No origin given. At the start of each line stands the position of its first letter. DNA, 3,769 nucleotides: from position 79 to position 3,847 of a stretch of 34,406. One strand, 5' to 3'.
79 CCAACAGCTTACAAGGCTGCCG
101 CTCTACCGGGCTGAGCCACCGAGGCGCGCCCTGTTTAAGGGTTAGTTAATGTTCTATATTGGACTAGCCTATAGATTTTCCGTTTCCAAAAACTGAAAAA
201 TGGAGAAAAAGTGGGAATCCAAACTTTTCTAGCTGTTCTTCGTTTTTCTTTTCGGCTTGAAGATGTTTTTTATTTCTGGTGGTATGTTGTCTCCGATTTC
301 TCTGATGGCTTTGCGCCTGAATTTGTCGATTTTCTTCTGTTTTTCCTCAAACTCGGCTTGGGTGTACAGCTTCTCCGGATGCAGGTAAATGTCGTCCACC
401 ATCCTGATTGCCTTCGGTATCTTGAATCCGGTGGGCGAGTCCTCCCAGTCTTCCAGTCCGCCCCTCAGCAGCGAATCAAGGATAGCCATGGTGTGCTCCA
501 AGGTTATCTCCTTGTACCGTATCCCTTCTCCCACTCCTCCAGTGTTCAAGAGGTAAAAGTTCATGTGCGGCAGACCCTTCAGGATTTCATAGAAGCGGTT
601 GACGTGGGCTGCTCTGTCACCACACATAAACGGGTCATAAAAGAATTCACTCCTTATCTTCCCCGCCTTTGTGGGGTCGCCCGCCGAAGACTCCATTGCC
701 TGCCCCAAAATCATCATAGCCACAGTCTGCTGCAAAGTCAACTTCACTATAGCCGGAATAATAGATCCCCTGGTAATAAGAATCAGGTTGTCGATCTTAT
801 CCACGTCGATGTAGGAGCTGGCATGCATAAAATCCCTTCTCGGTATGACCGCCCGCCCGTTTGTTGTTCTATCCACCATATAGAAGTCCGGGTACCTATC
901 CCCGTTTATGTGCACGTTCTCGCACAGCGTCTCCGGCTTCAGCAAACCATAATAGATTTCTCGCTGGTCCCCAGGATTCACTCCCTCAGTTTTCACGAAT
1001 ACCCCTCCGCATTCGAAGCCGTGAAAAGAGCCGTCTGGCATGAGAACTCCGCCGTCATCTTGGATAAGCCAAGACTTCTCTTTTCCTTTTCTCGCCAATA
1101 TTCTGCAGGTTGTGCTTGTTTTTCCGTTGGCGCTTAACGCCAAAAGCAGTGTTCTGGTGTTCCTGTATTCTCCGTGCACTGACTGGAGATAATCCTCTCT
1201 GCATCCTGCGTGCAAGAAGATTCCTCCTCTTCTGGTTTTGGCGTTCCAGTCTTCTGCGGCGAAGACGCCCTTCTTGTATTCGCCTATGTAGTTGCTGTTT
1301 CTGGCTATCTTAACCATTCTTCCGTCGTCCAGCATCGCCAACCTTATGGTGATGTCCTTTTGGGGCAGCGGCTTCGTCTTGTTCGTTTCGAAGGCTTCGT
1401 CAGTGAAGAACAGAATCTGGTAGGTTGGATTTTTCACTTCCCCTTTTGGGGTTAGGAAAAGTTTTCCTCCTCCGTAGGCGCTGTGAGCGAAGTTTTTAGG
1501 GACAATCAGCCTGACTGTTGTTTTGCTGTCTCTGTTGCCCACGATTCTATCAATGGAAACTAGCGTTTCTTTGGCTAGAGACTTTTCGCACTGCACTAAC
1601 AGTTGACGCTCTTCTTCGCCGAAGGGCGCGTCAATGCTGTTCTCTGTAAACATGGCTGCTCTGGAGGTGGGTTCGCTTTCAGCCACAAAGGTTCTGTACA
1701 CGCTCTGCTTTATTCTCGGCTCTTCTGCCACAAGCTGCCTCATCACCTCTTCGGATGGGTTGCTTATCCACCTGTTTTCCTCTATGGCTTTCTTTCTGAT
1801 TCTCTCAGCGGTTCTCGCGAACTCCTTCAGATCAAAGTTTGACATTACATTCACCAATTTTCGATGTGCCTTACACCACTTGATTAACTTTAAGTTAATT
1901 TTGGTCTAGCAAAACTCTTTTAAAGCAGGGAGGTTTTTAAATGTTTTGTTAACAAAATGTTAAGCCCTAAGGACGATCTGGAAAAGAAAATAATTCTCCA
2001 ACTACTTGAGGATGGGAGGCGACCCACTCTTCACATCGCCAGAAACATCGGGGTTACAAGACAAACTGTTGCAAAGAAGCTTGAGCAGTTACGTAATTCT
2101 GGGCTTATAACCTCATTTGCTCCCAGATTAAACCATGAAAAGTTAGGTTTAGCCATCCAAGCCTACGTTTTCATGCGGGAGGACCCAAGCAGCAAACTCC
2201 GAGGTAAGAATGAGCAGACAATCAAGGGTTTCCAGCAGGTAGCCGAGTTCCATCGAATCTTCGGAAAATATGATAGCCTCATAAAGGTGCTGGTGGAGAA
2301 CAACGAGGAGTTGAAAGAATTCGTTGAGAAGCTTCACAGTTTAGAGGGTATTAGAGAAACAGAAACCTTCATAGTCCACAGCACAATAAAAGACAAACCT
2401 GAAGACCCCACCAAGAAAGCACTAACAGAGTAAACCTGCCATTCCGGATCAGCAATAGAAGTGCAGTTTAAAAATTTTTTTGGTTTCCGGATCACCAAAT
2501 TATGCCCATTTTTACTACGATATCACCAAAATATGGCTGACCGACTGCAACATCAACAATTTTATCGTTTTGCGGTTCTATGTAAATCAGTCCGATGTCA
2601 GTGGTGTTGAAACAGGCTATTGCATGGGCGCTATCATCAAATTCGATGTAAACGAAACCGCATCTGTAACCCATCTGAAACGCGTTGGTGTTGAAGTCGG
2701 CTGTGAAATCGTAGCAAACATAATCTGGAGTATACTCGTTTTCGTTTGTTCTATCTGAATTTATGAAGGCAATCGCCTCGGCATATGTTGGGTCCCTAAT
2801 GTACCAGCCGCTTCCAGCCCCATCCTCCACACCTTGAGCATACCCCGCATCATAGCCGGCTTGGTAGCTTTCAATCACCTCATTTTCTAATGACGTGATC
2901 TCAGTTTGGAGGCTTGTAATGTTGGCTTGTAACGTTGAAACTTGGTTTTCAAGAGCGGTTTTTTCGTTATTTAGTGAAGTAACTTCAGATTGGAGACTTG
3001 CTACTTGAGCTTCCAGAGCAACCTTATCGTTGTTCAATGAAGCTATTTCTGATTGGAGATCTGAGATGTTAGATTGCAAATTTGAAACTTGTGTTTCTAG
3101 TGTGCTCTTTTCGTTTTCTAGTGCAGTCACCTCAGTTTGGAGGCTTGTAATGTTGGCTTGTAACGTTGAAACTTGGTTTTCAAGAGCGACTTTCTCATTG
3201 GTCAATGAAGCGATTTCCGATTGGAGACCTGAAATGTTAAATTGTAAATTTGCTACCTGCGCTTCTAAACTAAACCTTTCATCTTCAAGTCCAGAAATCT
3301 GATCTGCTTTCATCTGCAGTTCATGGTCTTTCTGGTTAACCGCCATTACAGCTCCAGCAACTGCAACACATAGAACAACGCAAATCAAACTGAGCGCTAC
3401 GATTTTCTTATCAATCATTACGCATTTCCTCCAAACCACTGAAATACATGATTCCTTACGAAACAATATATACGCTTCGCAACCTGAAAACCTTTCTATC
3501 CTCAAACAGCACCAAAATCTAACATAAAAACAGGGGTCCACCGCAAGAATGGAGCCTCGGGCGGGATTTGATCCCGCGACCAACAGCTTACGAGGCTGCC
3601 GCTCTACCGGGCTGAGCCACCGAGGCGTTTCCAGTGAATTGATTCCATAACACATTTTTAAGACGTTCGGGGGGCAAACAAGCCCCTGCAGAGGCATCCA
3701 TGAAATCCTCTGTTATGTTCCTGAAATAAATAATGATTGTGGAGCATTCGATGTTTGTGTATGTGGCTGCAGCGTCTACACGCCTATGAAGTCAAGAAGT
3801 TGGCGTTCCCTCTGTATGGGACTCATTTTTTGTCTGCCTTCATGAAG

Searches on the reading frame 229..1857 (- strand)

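Call 20: search_protein_families(library=pfam, proteins=[window:229-1857:-], max_evalue=0.01)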
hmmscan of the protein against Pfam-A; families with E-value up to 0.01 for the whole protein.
window:229-1857:- (542 aa): 1 family
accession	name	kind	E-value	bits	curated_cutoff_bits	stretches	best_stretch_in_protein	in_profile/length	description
PF01293.25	PEPCK_ATP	-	1.7e-37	129.6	26.5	1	75-488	62-463/465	Phosphoenolpyruvate carboxykinase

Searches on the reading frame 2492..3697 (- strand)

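Call 20: search_protein_families(library=pfam, proteins=[window:2492-3697:-], max_evalue=0.01)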
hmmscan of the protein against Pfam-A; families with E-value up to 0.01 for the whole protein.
window:2492-3697:- (401 aa): 106 families (the best 25 are shown)
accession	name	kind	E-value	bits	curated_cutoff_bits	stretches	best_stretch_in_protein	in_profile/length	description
PF04977.20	DivIC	-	1e-12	48.1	28.9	1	104-152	3-51/80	Septum formation initiator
PF08614.16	ATG16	-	3.9e-10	40.7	33.7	1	174-273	74-173/200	Autophagy protein 16 (ATG16)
PF24319.2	DUF7491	-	7.4e-10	39.4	30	1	173-229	34-90/90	Coiled-coil region of unknown function (DUF7491)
PF16888.10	YwqH-like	-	6.9e-09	36.5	33.7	2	194-244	2-52/123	YwqH-like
PF11559.13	ADIP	-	4.1e-08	33.9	34.3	2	140-212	53-125/151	Afadin- and alpha -actinin-Binding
PF10473.14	CENP-F_leu_zip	-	4.1e-08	33.8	34.5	2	179-276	22-119/140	Leucine-rich repeats of kinetochore protein Cenp-F/LEK1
PF20492.3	ERM_helical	-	1e-07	32.4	40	2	182-265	35-118/120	Ezrin/radixin/moesin, alpha-helical domain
PF14818.11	SOGA1-2-like_CC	-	1.2e-07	32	26.6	0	193-219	25-51/54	SOGA 1/2-like, coiled-coil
PF06005.17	ZapB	-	1.5e-07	32.2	31.5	2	199-256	8-65/71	Cell division protein ZapB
PF00038.26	Filament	-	1.5e-07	31.8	40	1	148-272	20-149/313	Intermediate filament protein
PF11932.13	DUF3450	-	5.8e-07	29.5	32.6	2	108-207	4-98/241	Protein of unknown function (DUF3450)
PF01576.24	Myosin_tail_1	-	9.4e-07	27.5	38.1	1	128-268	141-471/1081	Myosin tail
PF16526.10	CLZ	-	1.2e-06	29.2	26.7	0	237-276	17-56/71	C-terminal leucine zipper domain of cyclic nucleotide-gated channels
PF14662.11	KASH_CCD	-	1.2e-06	29.1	43.3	1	140-272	16-144/191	Coiled-coil region of CCDC155 or KASH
PF00992.25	Troponin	-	1.9e-06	28.6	26.2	0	173-222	42-92/134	Troponin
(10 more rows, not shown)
